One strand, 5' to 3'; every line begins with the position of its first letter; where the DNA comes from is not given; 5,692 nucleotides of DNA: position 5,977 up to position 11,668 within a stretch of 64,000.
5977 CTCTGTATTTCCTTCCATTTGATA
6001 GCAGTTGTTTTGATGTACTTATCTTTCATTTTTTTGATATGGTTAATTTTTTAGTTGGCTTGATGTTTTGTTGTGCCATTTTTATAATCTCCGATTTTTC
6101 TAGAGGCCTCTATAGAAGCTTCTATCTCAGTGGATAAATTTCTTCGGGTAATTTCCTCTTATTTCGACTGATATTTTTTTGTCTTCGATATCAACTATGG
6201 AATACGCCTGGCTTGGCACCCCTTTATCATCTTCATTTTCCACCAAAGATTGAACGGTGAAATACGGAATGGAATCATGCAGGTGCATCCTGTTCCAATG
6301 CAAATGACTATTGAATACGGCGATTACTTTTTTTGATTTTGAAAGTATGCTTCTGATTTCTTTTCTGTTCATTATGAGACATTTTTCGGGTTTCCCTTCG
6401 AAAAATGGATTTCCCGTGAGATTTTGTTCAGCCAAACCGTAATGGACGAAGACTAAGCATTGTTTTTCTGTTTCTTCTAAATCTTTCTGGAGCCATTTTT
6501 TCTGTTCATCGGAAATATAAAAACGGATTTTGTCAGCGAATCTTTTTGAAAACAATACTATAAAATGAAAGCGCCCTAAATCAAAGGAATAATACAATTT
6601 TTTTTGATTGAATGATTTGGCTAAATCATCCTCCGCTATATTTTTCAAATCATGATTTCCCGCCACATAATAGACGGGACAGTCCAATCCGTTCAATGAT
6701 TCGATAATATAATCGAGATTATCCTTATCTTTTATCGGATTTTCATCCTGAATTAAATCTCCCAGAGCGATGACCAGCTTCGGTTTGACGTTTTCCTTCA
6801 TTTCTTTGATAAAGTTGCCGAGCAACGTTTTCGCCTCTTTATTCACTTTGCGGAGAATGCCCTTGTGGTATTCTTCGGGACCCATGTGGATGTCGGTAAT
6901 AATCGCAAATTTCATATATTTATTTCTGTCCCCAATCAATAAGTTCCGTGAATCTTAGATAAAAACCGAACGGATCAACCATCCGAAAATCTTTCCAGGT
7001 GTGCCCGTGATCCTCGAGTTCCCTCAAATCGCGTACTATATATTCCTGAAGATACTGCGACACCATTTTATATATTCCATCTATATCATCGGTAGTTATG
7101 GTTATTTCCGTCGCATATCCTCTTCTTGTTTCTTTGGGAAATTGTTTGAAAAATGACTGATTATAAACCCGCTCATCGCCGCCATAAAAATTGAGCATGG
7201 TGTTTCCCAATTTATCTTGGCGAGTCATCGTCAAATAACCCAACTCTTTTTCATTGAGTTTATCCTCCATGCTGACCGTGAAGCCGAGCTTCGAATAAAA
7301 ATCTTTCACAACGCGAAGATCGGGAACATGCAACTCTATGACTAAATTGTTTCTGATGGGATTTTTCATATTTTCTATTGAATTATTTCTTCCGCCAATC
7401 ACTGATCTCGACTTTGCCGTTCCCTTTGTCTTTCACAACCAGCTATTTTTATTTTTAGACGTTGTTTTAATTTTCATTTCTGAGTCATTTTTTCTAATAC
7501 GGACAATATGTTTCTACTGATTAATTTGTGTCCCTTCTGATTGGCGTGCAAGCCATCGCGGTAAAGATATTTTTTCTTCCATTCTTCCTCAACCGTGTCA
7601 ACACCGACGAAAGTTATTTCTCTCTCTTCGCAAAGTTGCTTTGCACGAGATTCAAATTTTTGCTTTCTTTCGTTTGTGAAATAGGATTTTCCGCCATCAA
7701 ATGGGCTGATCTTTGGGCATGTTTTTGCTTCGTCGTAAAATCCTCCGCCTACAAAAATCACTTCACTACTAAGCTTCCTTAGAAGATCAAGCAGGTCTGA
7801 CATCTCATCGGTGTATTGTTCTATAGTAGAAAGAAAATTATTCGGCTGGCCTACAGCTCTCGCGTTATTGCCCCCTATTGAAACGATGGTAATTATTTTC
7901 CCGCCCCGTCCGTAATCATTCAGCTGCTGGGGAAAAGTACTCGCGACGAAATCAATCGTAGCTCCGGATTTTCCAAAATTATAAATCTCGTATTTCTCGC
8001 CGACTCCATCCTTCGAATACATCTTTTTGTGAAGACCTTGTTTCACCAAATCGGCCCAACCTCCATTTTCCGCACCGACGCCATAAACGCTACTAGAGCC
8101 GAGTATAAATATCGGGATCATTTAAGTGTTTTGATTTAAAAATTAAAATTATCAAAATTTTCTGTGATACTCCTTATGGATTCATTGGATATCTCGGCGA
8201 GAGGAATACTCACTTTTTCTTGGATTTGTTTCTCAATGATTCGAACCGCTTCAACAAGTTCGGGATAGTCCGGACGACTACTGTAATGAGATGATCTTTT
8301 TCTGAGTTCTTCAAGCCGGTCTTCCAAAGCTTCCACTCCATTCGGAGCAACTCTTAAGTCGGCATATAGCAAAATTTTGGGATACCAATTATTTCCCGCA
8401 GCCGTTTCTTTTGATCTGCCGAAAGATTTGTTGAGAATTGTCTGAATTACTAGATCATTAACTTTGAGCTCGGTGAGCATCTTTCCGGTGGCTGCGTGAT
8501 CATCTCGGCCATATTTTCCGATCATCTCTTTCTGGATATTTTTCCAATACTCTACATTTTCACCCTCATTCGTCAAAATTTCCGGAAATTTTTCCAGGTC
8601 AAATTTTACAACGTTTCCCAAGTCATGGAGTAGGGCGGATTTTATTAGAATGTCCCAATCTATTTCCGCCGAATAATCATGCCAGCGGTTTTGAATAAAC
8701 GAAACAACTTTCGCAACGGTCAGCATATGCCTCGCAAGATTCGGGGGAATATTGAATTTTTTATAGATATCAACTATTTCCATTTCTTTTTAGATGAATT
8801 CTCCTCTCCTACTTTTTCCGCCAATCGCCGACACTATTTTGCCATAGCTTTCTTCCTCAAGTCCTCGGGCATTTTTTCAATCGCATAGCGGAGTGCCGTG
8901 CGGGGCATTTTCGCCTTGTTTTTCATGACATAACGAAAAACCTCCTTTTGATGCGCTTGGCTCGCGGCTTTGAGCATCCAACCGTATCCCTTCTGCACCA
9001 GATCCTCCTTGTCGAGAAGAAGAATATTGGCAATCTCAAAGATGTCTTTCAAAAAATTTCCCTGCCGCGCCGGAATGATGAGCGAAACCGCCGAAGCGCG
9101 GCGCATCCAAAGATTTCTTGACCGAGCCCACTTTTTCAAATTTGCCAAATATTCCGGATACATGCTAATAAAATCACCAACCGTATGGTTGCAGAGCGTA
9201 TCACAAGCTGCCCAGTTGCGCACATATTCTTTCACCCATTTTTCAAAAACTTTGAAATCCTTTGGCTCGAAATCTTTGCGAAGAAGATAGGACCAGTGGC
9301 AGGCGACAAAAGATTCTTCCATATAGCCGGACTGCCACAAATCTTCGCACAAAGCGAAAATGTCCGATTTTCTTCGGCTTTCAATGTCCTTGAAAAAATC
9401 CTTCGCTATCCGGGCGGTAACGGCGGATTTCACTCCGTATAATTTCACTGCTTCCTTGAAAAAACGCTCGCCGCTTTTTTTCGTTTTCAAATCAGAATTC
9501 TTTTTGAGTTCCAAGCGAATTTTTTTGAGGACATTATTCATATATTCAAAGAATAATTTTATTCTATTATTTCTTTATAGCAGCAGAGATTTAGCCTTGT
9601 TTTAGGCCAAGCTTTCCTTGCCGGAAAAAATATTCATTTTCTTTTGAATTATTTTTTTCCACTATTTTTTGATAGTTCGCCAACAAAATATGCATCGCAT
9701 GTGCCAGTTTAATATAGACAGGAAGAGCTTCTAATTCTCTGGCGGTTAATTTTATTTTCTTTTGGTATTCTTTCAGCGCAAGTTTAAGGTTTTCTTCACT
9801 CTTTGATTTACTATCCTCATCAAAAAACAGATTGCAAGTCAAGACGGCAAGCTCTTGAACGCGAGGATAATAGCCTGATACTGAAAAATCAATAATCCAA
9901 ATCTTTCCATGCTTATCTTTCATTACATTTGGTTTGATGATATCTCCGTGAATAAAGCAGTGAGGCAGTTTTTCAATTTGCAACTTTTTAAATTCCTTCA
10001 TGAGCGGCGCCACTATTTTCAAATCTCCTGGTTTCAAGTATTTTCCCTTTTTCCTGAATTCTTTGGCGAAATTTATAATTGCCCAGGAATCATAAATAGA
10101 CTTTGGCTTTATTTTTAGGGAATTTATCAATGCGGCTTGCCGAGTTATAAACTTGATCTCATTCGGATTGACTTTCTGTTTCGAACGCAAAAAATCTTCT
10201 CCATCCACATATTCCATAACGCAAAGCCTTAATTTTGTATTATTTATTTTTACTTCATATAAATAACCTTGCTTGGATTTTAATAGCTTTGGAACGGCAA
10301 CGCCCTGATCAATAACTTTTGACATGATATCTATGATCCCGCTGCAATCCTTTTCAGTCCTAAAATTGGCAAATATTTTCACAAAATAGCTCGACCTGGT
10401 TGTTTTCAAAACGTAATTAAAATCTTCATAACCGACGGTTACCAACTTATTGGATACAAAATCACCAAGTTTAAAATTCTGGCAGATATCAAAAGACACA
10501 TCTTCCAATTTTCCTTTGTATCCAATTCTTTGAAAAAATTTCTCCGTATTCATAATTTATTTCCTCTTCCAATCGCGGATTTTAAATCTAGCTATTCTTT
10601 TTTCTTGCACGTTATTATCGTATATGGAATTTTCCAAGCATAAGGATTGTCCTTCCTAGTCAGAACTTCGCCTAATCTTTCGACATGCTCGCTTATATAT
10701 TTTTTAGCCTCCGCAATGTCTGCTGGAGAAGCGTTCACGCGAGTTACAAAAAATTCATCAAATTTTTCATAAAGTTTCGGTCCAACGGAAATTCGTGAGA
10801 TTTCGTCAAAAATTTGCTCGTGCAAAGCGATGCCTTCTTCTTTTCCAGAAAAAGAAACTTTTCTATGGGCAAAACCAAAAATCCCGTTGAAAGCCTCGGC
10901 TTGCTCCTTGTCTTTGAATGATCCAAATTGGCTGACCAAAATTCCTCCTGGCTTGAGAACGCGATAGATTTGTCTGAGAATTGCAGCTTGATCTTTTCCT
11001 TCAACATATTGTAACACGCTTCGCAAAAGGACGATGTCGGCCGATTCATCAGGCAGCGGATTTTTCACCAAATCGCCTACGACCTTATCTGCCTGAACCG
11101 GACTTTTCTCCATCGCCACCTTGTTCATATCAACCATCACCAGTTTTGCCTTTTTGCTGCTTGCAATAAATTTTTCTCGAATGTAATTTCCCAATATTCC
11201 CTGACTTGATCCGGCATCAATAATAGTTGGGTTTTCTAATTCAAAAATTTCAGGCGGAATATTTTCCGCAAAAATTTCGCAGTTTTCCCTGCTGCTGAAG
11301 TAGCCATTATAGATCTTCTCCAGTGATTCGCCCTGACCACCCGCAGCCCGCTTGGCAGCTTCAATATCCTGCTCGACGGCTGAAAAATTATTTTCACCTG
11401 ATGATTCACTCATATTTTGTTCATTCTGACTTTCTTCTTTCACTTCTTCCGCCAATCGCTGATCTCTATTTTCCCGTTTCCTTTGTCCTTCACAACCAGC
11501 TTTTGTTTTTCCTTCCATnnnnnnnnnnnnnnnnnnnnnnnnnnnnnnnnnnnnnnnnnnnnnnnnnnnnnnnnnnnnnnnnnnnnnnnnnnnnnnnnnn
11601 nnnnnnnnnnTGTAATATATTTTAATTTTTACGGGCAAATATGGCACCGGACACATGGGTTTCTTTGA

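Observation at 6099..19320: Seven-copy intergenic repeat family built from two adjacent perfect palindromes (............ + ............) followed by a T-run/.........(R)CTCCTG module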

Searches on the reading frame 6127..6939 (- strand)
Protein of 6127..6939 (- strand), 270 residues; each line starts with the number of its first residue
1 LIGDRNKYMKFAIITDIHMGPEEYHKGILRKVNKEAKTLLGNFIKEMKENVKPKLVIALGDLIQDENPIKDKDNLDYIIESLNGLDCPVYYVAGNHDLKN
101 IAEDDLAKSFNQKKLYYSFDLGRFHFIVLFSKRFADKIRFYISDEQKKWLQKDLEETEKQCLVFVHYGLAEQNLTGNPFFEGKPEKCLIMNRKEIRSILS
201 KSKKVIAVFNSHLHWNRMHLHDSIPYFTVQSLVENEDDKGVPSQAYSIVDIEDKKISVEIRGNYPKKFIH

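Call 8: search_protein_families(library=pfam, proteins=[window:6127-6939:-])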
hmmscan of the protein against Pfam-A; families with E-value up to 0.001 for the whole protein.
window:6127-6939:- (270 aa): 2 families
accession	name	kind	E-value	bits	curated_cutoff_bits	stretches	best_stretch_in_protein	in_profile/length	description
PF00149.33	Metallophos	-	1.3e-13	52.3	21.5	1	9-215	1-190/191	Calcineurin-like phosphoesterase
PF12850.12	Metallophos_2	-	6.6e-05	23.4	27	1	9-132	1-90/154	Calcineurin-like phosphoesterase superfamily domain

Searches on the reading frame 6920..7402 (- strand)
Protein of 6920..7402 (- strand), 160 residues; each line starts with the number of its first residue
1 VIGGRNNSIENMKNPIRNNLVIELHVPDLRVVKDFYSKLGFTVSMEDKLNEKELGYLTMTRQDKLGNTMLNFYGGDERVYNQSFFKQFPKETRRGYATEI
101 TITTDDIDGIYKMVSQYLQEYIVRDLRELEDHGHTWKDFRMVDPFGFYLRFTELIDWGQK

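Call 26: search_protein_families(library=pfam, proteins=[window:6920-7402:-])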
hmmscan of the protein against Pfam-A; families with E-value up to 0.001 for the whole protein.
window:6920-7402:- (160 aa): 1 family
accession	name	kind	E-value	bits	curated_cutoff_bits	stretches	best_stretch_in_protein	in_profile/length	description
PF00903.31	Glyoxalase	-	0.00095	20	20.6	0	22-150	5-120/121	Glyoxalase/Bleomycin resistance protein/Dioxygenase superfamily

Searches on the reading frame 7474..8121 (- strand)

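Call 26: search_protein_families(library=pfam, proteins=[window:7474-8121:-])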
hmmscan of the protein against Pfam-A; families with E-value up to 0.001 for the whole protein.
window:7474-8121:- (215 aa): 2 families
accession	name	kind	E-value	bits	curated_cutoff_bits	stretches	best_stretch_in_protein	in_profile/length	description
PF13472.12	Lipase_GDSL_2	-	6.8e-16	59.7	32.9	1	7-200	2-178/178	GDSL-like Lipase/Acylhydrolase family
PF00657.28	Lipase_GDSL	-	2.8e-11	44.4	23.6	1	4-203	1-206/208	GDSL-like Lipase/Acylhydrolase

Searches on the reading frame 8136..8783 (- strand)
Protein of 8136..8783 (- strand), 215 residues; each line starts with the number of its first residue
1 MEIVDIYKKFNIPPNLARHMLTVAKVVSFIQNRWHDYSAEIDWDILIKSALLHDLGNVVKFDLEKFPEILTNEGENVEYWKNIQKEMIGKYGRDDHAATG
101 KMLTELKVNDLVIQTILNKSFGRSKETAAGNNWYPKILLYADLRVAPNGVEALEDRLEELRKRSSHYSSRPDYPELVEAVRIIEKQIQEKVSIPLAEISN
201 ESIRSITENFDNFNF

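Call 26: search_protein_families(library=pfam, proteins=[window:8136-8783:-])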
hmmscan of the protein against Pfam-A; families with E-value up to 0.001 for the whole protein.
window:8136-8783:- (215 aa): 1 family
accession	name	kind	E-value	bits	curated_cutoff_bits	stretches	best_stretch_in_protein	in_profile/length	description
PF01966.28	HD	-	3e-05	24.7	22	1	17-74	2-49/116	HD domain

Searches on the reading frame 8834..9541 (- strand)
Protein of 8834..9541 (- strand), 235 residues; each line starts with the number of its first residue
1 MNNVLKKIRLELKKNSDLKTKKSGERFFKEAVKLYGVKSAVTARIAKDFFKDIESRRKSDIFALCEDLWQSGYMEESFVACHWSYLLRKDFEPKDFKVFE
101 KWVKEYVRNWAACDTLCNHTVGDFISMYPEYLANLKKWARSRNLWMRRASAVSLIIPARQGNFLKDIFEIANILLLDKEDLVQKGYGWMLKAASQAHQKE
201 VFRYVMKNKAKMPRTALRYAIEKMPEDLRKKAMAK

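Call 26: search_protein_families(library=pfam, proteins=[window:8834-9541:-])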
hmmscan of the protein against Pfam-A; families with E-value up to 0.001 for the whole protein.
window:8834-9541:- (235 aa): 2 families
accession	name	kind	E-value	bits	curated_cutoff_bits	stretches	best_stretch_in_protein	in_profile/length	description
PF08713.17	DNA_alkylation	-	5.9e-66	222.6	21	1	8-224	1-213/213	DNA alkylation repair enzyme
PF14910.11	MMS22L_N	-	0.00055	18.9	27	1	129-225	583-670/708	S-phase genomic integrity recombination mediator, N-terminal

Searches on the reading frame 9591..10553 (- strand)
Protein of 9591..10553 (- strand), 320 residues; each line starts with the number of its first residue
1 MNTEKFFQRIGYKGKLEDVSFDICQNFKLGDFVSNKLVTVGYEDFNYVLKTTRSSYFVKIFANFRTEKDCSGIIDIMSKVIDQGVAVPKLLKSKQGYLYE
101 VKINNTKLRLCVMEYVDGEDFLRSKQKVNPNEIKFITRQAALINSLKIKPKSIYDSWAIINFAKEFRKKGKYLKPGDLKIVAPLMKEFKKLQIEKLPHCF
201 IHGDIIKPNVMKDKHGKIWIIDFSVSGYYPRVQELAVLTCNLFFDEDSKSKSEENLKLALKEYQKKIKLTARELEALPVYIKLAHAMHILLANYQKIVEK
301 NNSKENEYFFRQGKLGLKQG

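Call 26: search_protein_families(library=pfam, proteins=[window:9591-10553:-])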
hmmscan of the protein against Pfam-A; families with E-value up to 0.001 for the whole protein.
window:9591-10553:- (320 aa): 2 families
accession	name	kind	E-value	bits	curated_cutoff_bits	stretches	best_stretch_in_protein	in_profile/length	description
PF01636.29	APH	-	3.2e-17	63.5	23.2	1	39-247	6-217/239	Phosphotransferase enzyme family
PF01633.27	Choline_kinase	-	2e-05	24.5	29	1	177-245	143-210/300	Choline/ethanolamine kinase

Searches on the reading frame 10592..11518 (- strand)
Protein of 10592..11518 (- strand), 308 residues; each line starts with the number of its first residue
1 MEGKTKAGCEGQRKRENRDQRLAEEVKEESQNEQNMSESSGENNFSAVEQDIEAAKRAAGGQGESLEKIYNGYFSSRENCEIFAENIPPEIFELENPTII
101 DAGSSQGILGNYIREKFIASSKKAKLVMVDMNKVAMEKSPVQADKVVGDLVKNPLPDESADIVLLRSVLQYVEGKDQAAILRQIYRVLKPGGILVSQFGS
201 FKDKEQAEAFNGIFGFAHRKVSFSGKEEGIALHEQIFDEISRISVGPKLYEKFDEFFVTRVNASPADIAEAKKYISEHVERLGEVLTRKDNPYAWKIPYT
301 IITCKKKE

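Call 26: search_protein_families(library=pfam, proteins=[window:10592-11518:-])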
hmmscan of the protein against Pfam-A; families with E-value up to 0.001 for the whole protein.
window:10592-11518:- (308 aa): 9 families
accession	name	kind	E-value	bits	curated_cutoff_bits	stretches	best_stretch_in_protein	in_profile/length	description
PF08241.18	Methyltransf_11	-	2.8e-14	54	21.2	1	101-195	2-94/95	Methyltransferase domain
PF13649.12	Methyltransf_25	-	1.1e-11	45.8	27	1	99-192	1-97/97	Methyltransferase domain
PF08242.18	Methyltransf_12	-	1.9e-09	38.5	30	1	101-194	2-98/98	Methyltransferase domain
PF13847.12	Methyltransf_31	-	7.5e-09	35.9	27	1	97-197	5-110/145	Methyltransferase domain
PF13489.12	Methyltransf_23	-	3.5e-08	33.8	27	1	89-197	19-117/164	Methyltransferase domain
PF00891.24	Methyltransf_2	-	1.5e-05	24.9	22.3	1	97-195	64-163/210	O-methyltransferase domain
PF05148.21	Methyltransf_8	-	2.6e-05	24.6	27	1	134-195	97-155/219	Hypothetical methyltransferase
PF01739.24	CheR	-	3.4e-05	23.8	27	1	149-195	126-172/195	CheR methyltransferase, SAM binding domain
PF01209.24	Ubie_methyltran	-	9.4e-05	22.3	20.1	1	132-195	89-150/233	ubiE/COQ5 methyltransferase family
